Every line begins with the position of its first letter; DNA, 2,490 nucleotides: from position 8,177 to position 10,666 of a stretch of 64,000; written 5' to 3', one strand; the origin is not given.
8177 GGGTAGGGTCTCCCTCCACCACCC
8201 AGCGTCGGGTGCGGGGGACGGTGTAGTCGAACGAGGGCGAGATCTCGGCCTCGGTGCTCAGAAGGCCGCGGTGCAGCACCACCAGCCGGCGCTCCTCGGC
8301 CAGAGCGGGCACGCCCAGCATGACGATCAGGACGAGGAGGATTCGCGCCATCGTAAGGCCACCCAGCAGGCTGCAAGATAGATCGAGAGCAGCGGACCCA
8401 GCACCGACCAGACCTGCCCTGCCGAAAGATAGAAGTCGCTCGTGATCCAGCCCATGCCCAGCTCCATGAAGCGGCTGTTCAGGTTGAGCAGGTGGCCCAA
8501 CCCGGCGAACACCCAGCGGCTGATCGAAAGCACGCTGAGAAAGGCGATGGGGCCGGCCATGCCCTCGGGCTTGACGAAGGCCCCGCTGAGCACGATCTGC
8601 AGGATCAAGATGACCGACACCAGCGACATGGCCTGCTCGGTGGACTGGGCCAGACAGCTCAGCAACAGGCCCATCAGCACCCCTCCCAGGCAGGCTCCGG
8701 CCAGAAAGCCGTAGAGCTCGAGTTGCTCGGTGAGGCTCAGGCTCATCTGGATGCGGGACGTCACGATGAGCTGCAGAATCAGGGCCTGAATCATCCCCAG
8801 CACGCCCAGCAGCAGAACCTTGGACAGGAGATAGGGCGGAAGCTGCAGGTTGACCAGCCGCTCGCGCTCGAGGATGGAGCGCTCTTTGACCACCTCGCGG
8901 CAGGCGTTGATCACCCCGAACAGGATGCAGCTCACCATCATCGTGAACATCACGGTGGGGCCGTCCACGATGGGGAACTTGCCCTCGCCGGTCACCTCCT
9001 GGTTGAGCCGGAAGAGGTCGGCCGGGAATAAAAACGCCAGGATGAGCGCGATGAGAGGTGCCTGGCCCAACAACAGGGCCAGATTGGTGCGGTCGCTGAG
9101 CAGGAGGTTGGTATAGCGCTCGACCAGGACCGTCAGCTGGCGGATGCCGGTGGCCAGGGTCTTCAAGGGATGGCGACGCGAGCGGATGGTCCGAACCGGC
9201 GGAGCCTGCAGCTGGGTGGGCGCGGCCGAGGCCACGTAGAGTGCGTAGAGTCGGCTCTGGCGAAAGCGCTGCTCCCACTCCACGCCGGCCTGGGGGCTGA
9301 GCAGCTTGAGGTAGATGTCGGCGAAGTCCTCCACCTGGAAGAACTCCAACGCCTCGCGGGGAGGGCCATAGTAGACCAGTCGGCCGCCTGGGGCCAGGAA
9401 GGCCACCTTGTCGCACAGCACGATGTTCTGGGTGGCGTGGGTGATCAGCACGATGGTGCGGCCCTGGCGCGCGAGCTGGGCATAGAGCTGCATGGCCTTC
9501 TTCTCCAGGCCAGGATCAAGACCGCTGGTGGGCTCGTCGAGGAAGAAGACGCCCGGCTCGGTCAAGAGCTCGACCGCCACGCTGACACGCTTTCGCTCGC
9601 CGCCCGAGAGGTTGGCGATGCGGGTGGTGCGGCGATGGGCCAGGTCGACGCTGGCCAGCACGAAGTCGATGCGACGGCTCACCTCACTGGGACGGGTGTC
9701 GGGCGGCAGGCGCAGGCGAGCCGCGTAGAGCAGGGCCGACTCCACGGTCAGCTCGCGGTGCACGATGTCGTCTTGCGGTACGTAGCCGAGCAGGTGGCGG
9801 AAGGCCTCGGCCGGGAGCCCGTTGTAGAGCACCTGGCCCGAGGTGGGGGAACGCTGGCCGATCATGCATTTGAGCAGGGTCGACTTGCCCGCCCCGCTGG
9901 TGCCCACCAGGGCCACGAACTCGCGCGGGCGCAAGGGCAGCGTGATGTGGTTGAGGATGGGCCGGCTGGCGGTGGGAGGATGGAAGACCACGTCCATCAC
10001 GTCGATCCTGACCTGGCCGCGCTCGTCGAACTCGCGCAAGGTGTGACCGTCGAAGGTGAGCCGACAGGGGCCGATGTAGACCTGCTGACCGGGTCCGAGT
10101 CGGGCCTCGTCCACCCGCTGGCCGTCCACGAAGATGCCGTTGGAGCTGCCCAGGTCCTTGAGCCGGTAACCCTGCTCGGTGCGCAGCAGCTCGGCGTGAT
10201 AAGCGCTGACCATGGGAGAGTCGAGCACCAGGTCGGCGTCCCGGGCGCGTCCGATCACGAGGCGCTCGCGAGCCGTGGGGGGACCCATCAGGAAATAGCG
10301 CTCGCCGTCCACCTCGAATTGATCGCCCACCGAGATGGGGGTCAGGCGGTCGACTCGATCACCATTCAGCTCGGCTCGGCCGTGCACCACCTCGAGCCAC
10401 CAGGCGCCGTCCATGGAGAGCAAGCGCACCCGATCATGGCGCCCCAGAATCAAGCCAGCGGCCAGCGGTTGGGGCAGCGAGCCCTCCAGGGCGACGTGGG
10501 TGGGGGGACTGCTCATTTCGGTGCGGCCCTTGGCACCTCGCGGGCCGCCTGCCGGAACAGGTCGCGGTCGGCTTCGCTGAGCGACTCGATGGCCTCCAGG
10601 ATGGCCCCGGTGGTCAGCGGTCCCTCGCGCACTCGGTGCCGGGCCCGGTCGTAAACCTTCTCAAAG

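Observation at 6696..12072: pknF/Rv1747-like module: Ser/Thr kinase translationally coupled to a double-FHA ABC transporter plus a secreted protein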

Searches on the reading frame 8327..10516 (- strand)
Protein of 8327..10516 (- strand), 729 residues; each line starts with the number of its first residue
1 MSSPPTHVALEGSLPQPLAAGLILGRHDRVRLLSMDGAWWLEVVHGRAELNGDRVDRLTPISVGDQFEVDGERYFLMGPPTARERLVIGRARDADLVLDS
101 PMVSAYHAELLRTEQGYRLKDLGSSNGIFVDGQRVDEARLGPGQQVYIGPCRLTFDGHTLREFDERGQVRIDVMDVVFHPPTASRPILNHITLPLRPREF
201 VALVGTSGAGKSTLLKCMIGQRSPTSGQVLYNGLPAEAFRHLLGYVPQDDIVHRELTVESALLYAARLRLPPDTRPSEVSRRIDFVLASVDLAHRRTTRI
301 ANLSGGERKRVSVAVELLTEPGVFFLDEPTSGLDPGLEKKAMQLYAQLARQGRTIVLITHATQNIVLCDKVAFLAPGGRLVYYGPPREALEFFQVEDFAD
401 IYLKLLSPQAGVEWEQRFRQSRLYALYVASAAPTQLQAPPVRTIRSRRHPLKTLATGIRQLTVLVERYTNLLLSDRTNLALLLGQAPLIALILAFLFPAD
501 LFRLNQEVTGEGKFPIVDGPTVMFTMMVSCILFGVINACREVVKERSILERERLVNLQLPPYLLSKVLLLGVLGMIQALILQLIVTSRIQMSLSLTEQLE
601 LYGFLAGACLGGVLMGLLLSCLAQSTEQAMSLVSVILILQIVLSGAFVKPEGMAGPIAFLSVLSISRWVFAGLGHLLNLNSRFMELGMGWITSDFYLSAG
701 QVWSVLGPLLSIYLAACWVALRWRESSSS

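Call 6: search_protein_families(library=pfam, proteins=[window:8327-10516:-], max_evalue=0.01)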
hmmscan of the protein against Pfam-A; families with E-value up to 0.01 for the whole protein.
window:8327-10516:- (729 aa): 9 families
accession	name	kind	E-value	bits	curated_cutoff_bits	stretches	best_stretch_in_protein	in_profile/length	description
PF00005.33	ABC_tran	-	2.8e-29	102.9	25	1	188-331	1-137/137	ABC transporter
PF01061.29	ABC2_membrane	-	4e-19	69.4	26.9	1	460-673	2-206/211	ABC-2 type transporter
PF00498.31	FHA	-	3e-18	66.4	20.7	1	87-149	2-67/67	FHA domain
PF16697.10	Yop-YscD_cpl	-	2.5e-14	53.7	33.2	1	83-156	16-91/94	Inner membrane component of T3SS, cytoplasmic domain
PF12698.13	ABC2_membrane_3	-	5.8e-10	39.2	31.6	1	485-688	134-329/347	ABC-2 family transporter protein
PF13304.12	AAA_21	-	1.4e-08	35.6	27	1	282-360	216-298/304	AAA domain, putative AbiEii toxin, Type IV TA system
PF13555.12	AAA_29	-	0.0021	18.2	27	1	192-217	16-41/61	P-loop containing region of AAA domain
PF01926.29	MMR_HSR1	-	0.0068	17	21.9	0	201-226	2-27/113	50S ribosome-binding GTPase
PF03193.22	RsgA_GTPase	-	0.0069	16.7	30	0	197-223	106-131/174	RsgA GTPase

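Call 7: search_protein_families(library=ncbifam, proteins=[window:8327-10516:-], max_evalue=0.01)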
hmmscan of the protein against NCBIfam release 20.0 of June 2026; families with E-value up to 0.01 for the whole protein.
window:8327-10516:- (729 aa): 193 families (the best 25 are shown)
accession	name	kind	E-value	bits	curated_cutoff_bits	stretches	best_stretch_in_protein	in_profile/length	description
TIGR00955.1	3a01204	subfamily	1.4e-60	205.6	736.35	1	183-673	36-547/617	pigment precursor permease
TIGR00956.1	3a01205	subfamily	2.9e-37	127.9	1959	1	184-385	775-987/1394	pleiotropic drug resistance family protein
TIGR02673.1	FtsE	equivalog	1e-32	113.5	264.85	1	183-363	13-198/214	cell division ATP-binding protein FtsE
TIGR02857.1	CydD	equivalog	2.8e-32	112.4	435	1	167-372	318-527/529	thiol reductant ABC exporter subunit CydD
TIGR03375.1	type_I_sec_LssB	subfamily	2.9e-32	111.8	693.1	1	168-391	463-690/696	type I secretion system permease/ATPase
TIGR04520.1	ECF_ATPase_1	equivalog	3.6e-32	111.9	315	1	171-401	1-233/269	energy-coupling factor transporter ATPase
TIGR01188.1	drrA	subfamily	5.5e-31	108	312.45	1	188-387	9-209/302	daunorubicin resistance ABC transporter, ATP-binding protein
TIGR03864.1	PQQ_ABC_ATP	hypoth_equivalog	9.1e-31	107.1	302.25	1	184-405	13-235/236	ABC transporter, ATP-binding subunit, PQQ-dependent alcohol dehydrogenase system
NF010068.0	PRK13548.1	equivalog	3.1e-30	105.1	261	1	183-396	16-237/261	heme ABC transporter ATP-binding protein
TIGR03608.1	L_ocin_972_ABC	subfamily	5.4e-30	104.4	254.85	1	184-372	10-204/206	putative bacteriocin export ABC transporter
TIGR04521.1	ECF_ATPase_2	equivalog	4.4e-29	101.4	330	1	175-391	7-234/279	energy-coupling factor transporter ATPase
NF040873.1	AztA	equivalog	4.6e-29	101.3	220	1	184-371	4-188/191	zinc ABC transporter ATP-binding protein AztA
NF033858.1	ABC2_perm_RbbA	equivalog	5.1e-29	100.8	1050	1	189-500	283-581/909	ribosome-associated ATPase/putative transporter RbbA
NF010059.0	PRK13536.1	equivalog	8.3e-27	93.8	549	1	168-387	41-259/342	nodulation factor ABC transporter ATP-binding protein NodI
TIGR03771.1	anch_rpt_ABC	equivalog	1.1e-26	94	268.8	1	197-386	5-196/223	anchored repeat-type ABC transporter ATP-binding subunit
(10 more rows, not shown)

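Call 17: search_solved_structures(query=window:8327-10516:-, max_evalue=0.001, show_alignments=0)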
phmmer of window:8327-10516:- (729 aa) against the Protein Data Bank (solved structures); distinct sequences matched with E-value up to 0.001: 589 (the best 60 are shown).
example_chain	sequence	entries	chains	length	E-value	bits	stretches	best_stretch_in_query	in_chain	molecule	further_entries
7lkp_A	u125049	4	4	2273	4.7e-50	173.9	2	178-389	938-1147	Retinal-specific phospholipid-transporting ATPase ABCA4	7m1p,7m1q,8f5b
7e7i_A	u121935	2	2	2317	5e-50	173.8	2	178-389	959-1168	Retinal-specific phospholipid-transporting ATPase ABCA4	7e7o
7lkz_A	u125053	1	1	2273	3.2e-49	171.1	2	178-389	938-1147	Retinal-specific phospholipid-transporting ATPase ABCA4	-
7e7q_A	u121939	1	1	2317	3.4e-49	171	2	178-389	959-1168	Retinal-specific phospholipid-transporting ATPase ABCA4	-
7w01_A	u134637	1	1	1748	1.8e-43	152.1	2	169-377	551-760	Phospholipid-transporting ATPase ABCA3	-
7w02_A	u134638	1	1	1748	1.2e-42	149.3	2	169-377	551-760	Phospholipid-transporting ATPase ABCA3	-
9iuk_A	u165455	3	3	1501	5.9e-42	147.1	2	184-388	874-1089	Pleiotropic ABC efflux transporter of multiple drugs CDR1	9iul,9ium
9s2c_A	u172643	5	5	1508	1.7e-41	145.6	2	184-386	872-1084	Pleiotropic ABC efflux transporter of multiple drugs CDR1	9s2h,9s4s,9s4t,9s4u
7p03_A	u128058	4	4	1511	1.9e-41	145.4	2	183-389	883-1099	Pleiotropic ABC efflux transporter of multiple drugs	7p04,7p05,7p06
8edw_A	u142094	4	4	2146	2.1e-41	145.3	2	185-388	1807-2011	Phospholipid-transporting ATPase ABCA7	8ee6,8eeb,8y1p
8eop_A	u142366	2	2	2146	1.4e-40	142.5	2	185-388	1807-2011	Phospholipid-transporting ATPase ABCA7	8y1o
7tdt_A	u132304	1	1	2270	2.8e-39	138.2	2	183-379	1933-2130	Phospholipid-transporting ATPase ABCA1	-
7tby_A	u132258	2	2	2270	2.8e-39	138.2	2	183-379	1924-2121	ATP-binding cassette, sub-family A (ABC1), member 1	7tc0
7tbz_A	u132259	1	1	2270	2.8e-39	138.2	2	183-379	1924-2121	ATP-binding cassette, sub-family A (ABC1), member 1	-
5xjy_A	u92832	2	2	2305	2.9e-39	138.2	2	183-379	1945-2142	ATP-binding cassette sub-family A member 1 | Phospholipid-transporting ATPase ABCA1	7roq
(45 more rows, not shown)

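Call 54: find_homologous_proteins(query=window:8327-10516:-, max_evalue=1e-20)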
Query window:8327-10516:- (729 aa): 7743 proteins with E <= 1e-20 among 8000 candidates; the best 120 are listed.
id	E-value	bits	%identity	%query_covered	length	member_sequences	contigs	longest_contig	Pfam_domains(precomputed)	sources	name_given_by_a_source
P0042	0.0e+0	1583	97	100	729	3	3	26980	PF00498.32,PF01061.30,PF00005.34,PF16697.11,PF12698.14,PF13304.13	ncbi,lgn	-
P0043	0.0e+0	1368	84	100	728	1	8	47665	PF00498.32,PF01061.30,PF00005.34,PF16697.11,PF12698.14,PF13304.13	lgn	-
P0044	0.0e+0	1367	84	100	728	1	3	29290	PF00498.32,PF01061.30,PF00005.34,PF16697.11,PF12698.14,PF13304.13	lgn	-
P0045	0.0e+0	1347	83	100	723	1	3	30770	PF00498.32,PF01061.30,PF00005.34,PF16697.11,PF12698.14,PF13304.13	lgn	-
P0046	0.0e+0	1058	68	99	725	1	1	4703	PF00498.32,PF01061.30,PF00005.34,PF16697.11,PF12698.14,PF13304.13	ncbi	ncbi:MAG: ATP-binding cassette domain-containing protein, partial [Candidatus Eremiobacterota bacter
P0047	9.6e-259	879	59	96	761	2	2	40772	PF00498.32,PF01061.30,PF00005.34,PF16697.11,PF12698.14,PF13304.13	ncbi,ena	-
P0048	1.7e-252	858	63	88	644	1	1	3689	PF00498.32,PF01061.30,PF00005.34,PF16697.11,PF12698.14,PF13304.13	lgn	-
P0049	3.0e-252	857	62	88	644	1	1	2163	PF00498.32,PF01061.30,PF00005.34,PF16697.11,PF12698.14,PF13304.13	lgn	-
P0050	4.5e-251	853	62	88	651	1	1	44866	PF00498.32,PF01061.30,PF00005.34,PF16697.11,PF12698.14,PF13304.13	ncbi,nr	ncbi:MAG: ATP-binding cassette domain-containing protein [Armatimonadetes bacterium]|nr:ATP-binding 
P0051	2.5e-248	844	62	88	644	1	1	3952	PF00498.32,PF01061.30,PF00005.34,PF16697.11,PF12698.14,PF13304.13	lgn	-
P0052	4.2e-244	830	60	88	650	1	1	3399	PF00498.32,PF01061.30,PF00005.34,PF16697.11,PF02463.26,PF13304.13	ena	-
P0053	1.3e-242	825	61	88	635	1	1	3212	PF00498.32,PF01061.30,PF00005.34,PF16697.11,PF12698.14,PF13304.13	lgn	-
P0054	2.9e-238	811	60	88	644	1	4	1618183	PF00498.32,PF01061.30,PF00005.34,PF16697.11,PF12698.14,PF13304.13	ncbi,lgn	-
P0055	4.2e-237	807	60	88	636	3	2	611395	PF00498.32,PF01061.30,PF00005.34,PF16697.11,PF13304.13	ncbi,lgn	ncbi:MAG: ATP-binding cassette domain-containing protein [Vulcanimicrobiota bacterium]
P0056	1.4e-232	792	60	88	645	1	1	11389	PF00498.32,PF01061.30,PF00005.34,PF16697.11,PF12698.14,PF13304.13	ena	-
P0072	8.8e-217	740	56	88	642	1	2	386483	PF00498.32,PF01061.30,PF00005.34,PF16697.11,PF12698.14,PF13304.13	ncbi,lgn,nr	ncbi:MAG: ATP-binding cassette domain-containing protein [Candidatus Eremiobacteraeota bacterium]|nr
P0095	5.9e-202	691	53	85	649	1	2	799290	PF00498.32,PF01061.30,PF00005.34,PF16697.11,PF12698.14,PF13304.13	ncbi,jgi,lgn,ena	jgi:ABC transport system ATP-binding/permease protein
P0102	7.7e-166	572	49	86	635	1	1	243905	PF00498.32,PF01061.30,PF00005.34,PF16697.11,PF12698.14,PF13304.13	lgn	-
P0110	2.9e-164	566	46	86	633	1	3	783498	PF00498.32,PF01061.30,PF00005.34,PF16697.11,PF12698.14,PF13304.13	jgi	jgi:ABC transport system ATP-binding/permease protein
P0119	1.5e-160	554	47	85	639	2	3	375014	PF00498.32,PF01061.30,PF00005.34,PF16697.11,PF12698.14,PF13304.13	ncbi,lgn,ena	-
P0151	9.6e-149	515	43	82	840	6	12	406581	PF00498.32,PF01061.30,PF00005.34,PF16697.11,PF13555.13,PF02463.26,PF12698.14,PF13304.13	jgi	-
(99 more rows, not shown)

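Call 55: find_encoding_contigs(protein=P0072, flank=6000, max_places=1)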
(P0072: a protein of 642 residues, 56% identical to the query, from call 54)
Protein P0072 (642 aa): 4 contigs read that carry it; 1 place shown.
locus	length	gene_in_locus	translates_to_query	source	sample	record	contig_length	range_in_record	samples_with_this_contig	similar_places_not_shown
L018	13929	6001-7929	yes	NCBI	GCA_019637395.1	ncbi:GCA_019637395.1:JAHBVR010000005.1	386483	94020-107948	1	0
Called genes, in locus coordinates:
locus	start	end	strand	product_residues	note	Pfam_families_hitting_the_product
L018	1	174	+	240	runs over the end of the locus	PF02633:Creatininase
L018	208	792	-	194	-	-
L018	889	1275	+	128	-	-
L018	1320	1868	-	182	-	PF03412:Peptidase_C39, PF11814:DUF3335 (faint), PF13529:Peptidase_C39_2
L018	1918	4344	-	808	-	PF21305:type_II_gspD_N0, PF03958:Secretin_N, PF00263:Secretin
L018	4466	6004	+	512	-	PF00069:Pkinase, PF07714:PK_Tyr_Ser-Thr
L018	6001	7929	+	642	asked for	PF00498:FHA, PF16697:Yop-YscD_cpl, PF00005:ABC_tran, PF13304:AAA_21, PF01061:ABC2_membrane, PF12698:ABC2_membrane_3 (weak)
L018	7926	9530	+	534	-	-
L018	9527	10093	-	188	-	PF02441:Flavoprotein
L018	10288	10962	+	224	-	PF02190:LON_substr_bdg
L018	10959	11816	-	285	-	PF14566:PTPlike_phytase, PF22785:Tc-R-P, PF22784:PTP-SAK, PF22741:PTP-NADK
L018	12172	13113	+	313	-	PF04607:RelA_SpoT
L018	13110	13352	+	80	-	-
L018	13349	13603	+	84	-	-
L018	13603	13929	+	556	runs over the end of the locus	-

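Call 56: find_encoding_contigs(protein=P0095, flank=6000, max_places=1)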
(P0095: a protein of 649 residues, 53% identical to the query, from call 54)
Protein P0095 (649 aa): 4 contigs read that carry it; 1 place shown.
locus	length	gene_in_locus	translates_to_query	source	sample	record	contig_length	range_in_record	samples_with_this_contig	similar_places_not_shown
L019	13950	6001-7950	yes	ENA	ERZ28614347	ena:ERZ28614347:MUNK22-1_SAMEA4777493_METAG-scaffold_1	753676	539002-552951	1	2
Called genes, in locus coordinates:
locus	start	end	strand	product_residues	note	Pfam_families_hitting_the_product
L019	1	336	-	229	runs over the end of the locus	-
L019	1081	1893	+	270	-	PF14224:DUF4331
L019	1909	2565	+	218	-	PF14224:DUF4331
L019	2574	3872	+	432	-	PF12895:ANAPC3 (faint), PF14559:TPR_19 (faint), PF17874:TPR_MalT (faint), PF23914:TPR_CcmH_CycH (faint), PF13181:TPR_8 (faint), PF13374:TPR_10 (faint), PF13424:TPR_12 (faint), PF13432:TPR_16 (faint), +3 more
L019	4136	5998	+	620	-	PF00069:Pkinase, PF07714:PK_Tyr_Ser-Thr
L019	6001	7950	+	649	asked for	PF00498:FHA, PF16697:Yop-YscD_cpl, PF00005:ABC_tran, PF13304:AAA_21 (faint), PF01061:ABC2_membrane, PF12698:ABC2_membrane_3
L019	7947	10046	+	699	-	-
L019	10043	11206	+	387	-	PF13439:Glyco_transf_4, PF13477:Glyco_trans_4_2, PF13579:Glyco_trans_4_4, PF00534:Glycos_transf_1, PF13692:Glyco_trans_1_4, PF13524:Glyco_trans_1_2 (weak)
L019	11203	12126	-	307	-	PF17773:UPF0176_N, PF00581:Rhodanese, PF12368:Rhodanese_C (weak)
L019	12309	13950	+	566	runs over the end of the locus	PF01636:APH (faint), PF03109:ABC1 (faint), PF00069:Pkinase, PF07714:PK_Tyr_Ser-Thr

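Call 57: find_encoding_contigs(protein=P0110, flank=6000, max_places=1)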
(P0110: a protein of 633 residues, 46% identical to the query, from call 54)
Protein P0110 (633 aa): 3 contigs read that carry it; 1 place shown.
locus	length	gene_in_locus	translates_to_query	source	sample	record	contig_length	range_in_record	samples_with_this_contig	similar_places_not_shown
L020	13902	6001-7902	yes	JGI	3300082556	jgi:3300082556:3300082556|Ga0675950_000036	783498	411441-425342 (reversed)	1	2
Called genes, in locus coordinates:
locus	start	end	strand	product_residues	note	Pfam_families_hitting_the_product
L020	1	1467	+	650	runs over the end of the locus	PF00884:Sulfatase, PF16347:SGSH_C (faint)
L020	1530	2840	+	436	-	PF04055:Radical_SAM, PF13186:SPASM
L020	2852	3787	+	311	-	PF07291:MauE, PF07681:DoxX (weak), PF07610:DUF1573, PF15780:ASH (faint), PF22544:HYDIN_VesB_CFA65-like_Ig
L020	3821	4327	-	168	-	PF12802:MarR_2, PF01047:MarR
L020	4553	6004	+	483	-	PF00069:Pkinase, PF07714:PK_Tyr_Ser-Thr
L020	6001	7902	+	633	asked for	PF00498:FHA, PF16697:Yop-YscD_cpl, PF00005:ABC_tran, PF13304:AAA_21 (weak), PF01061:ABC2_membrane, PF12698:ABC2_membrane_3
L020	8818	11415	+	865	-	-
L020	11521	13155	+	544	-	-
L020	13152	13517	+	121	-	-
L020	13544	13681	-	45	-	-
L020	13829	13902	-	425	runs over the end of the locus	-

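Call 93: find_encoding_contigs(protein=P0102, flank=6000, max_places=1)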
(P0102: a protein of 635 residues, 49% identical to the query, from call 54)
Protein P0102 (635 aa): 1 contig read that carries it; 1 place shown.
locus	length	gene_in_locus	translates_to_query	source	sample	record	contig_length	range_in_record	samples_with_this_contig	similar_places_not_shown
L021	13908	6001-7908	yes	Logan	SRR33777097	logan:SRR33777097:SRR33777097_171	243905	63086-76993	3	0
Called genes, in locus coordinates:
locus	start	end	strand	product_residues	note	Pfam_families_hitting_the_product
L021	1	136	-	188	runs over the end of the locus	PF00877:NLPC_P60 (weak)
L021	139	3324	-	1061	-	PF00133:tRNA-synt_1, PF09334:tRNA-synt_1g (weak), PF08264:Anticodon_1, PF19302:DUF5915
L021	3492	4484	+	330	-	PF13424:TPR_12, PF00515:TPR_1 (faint), PF07719:TPR_2 (faint), PF13181:TPR_8 (faint), PF17874:TPR_MalT, PF07721:TPR_4 (faint), PF13424:TPR_12, PF13374:TPR_10 (weak)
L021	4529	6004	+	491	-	PF00069:Pkinase, PF01636:APH (faint)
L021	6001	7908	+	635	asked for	PF00498:FHA, PF16697:Yop-YscD_cpl (weak), PF00005:ABC_tran, PF13304:AAA_21, PF01061:ABC2_membrane, PF12698:ABC2_membrane_3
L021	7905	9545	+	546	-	-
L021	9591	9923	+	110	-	-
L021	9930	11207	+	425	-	-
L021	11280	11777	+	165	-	-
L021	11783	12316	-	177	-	PF13489:Methyltransf_23, PF13847:Methyltransf_31 (faint), PF08241:Methyltransf_11, PF13649:Methyltransf_25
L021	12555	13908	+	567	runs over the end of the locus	-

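Call 94: find_encoding_contigs(protein=P0119, flank=6000, max_places=1)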
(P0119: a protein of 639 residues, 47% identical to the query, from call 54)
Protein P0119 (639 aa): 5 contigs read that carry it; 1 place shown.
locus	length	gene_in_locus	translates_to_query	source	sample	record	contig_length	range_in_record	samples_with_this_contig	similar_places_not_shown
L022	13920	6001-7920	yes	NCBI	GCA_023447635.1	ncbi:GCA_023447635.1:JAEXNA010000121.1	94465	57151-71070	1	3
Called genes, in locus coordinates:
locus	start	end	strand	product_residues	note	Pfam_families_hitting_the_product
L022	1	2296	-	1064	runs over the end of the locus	PF00133:tRNA-synt_1, PF09334:tRNA-synt_1g (weak), PF08264:Anticodon_1, PF19302:DUF5915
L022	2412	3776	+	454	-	PF00171:Aldedh, PF05893:LuxC (weak)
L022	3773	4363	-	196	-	PF07238:PilZ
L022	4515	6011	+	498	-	PF00069:Pkinase, PF07714:PK_Tyr_Ser-Thr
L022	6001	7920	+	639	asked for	PF00498:FHA, PF16697:Yop-YscD_cpl, PF00005:ABC_tran, PF13304:AAA_21, PF01061:ABC2_membrane, PF12698:ABC2_membrane_3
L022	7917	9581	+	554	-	-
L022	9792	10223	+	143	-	-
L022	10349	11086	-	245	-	-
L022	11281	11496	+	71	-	-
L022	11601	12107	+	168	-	PF12802:MarR_2, PF01047:MarR, PF13463:HTH_27 (faint)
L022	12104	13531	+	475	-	PF02321:OEP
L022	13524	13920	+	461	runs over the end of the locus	PF00364:Biotin_lipoyl (faint), PF25917:BSH_RND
